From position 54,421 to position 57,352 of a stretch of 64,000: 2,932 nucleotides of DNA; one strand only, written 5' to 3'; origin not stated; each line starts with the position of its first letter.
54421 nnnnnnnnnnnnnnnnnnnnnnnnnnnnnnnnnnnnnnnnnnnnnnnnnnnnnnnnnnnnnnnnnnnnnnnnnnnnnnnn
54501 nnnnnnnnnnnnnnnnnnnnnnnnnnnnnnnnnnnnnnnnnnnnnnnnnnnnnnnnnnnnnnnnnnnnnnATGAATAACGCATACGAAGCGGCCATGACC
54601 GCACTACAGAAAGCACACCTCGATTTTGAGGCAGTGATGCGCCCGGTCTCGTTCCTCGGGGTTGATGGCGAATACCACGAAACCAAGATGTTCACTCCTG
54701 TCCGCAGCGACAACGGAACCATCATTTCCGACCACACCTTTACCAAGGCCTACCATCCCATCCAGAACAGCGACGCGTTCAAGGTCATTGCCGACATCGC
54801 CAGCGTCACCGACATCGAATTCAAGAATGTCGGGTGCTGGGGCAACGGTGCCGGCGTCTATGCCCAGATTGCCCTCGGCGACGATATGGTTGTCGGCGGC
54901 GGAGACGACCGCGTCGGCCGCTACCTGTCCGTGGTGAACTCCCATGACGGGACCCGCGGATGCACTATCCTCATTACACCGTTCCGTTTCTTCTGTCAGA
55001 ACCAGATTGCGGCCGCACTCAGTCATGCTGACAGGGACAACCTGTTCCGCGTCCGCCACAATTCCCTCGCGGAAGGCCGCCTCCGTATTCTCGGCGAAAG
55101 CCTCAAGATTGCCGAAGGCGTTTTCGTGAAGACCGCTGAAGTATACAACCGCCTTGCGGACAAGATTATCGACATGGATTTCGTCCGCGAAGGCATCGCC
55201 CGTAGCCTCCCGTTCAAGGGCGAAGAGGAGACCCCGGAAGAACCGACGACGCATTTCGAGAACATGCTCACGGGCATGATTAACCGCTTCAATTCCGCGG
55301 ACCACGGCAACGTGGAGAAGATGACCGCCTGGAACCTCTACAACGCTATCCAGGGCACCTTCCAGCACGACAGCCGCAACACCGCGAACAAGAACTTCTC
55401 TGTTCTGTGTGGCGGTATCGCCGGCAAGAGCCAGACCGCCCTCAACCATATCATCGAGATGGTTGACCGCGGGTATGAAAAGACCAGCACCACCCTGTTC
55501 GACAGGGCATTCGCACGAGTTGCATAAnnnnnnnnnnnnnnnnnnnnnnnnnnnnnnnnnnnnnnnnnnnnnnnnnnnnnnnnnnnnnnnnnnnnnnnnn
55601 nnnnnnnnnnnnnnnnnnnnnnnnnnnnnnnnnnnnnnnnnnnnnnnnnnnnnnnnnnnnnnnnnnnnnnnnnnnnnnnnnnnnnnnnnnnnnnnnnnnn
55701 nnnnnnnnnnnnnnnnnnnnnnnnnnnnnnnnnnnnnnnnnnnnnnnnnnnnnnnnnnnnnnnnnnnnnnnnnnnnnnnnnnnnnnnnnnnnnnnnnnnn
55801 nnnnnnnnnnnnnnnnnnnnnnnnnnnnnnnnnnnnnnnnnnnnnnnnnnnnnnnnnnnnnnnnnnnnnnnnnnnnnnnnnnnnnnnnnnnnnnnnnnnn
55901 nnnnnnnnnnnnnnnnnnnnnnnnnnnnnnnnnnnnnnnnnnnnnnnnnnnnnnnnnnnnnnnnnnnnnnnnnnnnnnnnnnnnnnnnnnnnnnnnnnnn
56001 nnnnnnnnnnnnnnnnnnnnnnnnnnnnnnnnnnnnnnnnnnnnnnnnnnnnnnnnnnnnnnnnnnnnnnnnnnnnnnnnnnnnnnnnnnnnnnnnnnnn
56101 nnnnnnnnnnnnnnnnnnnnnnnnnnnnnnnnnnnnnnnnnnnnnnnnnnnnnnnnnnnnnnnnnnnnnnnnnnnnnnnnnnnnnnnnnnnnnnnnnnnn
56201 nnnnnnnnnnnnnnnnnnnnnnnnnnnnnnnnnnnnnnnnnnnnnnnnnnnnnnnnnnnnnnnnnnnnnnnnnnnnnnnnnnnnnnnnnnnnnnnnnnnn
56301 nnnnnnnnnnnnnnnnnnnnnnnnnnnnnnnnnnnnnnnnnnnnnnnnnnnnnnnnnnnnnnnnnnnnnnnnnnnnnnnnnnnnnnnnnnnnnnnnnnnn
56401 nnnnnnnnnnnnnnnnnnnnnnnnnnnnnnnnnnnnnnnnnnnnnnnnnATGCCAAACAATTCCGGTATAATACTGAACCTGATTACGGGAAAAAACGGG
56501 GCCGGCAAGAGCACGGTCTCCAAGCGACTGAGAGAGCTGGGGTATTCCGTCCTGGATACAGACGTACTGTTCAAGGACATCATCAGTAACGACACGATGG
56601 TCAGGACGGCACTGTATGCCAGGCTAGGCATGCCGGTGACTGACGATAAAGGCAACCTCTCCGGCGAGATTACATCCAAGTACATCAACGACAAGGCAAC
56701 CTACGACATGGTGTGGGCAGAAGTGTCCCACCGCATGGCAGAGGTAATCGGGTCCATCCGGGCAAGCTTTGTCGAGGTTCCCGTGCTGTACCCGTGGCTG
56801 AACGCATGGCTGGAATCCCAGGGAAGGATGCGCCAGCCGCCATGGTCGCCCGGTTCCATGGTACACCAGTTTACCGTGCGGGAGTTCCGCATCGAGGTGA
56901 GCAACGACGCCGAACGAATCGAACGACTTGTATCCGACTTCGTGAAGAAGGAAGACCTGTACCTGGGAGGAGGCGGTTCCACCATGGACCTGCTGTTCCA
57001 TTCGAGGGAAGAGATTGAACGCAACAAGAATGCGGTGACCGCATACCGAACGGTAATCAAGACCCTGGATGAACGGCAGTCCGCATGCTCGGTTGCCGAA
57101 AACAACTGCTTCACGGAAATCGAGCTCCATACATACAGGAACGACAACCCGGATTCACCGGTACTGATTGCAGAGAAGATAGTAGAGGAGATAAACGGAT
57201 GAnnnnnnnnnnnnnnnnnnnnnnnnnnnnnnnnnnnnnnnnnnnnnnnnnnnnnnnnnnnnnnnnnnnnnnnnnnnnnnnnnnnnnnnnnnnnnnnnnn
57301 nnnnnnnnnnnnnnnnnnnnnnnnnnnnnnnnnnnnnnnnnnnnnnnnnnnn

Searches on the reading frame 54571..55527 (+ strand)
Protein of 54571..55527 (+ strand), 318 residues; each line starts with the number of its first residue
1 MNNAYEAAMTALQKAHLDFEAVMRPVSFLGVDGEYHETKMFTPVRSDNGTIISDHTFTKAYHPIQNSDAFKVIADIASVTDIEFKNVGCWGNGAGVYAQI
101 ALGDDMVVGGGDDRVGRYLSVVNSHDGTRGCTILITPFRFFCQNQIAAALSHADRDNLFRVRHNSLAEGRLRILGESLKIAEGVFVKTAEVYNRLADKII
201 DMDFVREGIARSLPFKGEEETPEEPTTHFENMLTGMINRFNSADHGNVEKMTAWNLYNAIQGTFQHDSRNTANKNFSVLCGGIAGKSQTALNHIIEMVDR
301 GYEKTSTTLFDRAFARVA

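Call 54: search_protein_families(library=pfam, proteins=[window:54571-55527:+], max_evalue=0.01)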
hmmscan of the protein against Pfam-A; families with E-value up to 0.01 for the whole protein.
window:54571-55527:+ (318 aa): 1 family
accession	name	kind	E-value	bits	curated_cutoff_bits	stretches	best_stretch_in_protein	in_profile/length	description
PF06067.16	DUF932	-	7e-34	118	23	1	58-271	6-213/227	Domain of unknown function (DUF932)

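Call 72: search_protein_families(library=phrogs, proteins=[window:54571-55527:+], max_evalue=0.001)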
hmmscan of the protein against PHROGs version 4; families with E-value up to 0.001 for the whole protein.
window:54571-55527:+ (318 aa): 1 family
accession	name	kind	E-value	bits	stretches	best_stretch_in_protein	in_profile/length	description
phrog_1221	-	unknown function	5.4e-36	125.4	1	7-277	49-319/355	-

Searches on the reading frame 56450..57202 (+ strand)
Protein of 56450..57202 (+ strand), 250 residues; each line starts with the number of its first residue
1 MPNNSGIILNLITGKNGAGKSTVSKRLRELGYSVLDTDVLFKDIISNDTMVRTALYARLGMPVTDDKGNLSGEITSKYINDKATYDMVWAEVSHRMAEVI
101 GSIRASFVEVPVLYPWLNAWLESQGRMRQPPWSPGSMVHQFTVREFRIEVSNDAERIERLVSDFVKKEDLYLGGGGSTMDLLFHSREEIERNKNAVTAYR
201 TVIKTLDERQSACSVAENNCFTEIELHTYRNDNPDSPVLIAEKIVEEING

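Call 54: search_protein_families(library=pfam, proteins=[window:56450-57202:+], max_evalue=0.01)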
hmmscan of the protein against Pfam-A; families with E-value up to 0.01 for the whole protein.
window:56450-57202:+ (250 aa): 5 families
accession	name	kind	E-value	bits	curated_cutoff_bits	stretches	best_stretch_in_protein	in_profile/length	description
PF01121.26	CoaE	-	3e-09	37.3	27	1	12-80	5-73/180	Dephospho-CoA kinase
PF13671.12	AAA_33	-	9.1e-06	26.5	27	1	11-53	3-46/143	AAA domain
PF13238.12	AAA_18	-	5.2e-05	24.1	29.4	1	11-49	2-36/128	AAA domain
PF13166.12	AAA_13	-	0.00033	19.9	36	1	9-30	18-39/713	AAA domain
PF03668.21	RapZ-like_N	-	0.01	16.1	25.4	0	9-37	3-31/158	RapZ-like N-terminal domain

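Call 84: search_protein_families(library=ncbifam, proteins=[window:56450-57202:+], max_evalue=0.001)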
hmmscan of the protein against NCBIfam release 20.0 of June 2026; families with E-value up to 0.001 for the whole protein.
window:56450-57202:+ (250 aa): 2 families
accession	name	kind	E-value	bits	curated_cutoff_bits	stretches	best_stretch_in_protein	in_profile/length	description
NF002879.0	PRK03333.1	equivalog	1.3e-07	31.1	215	1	12-107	6-106/395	dephospho-CoA kinase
TIGR00152.1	TIGR00152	equivalog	3.1e-06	27.2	65.55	1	12-71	4-64/188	dephospho-CoA kinase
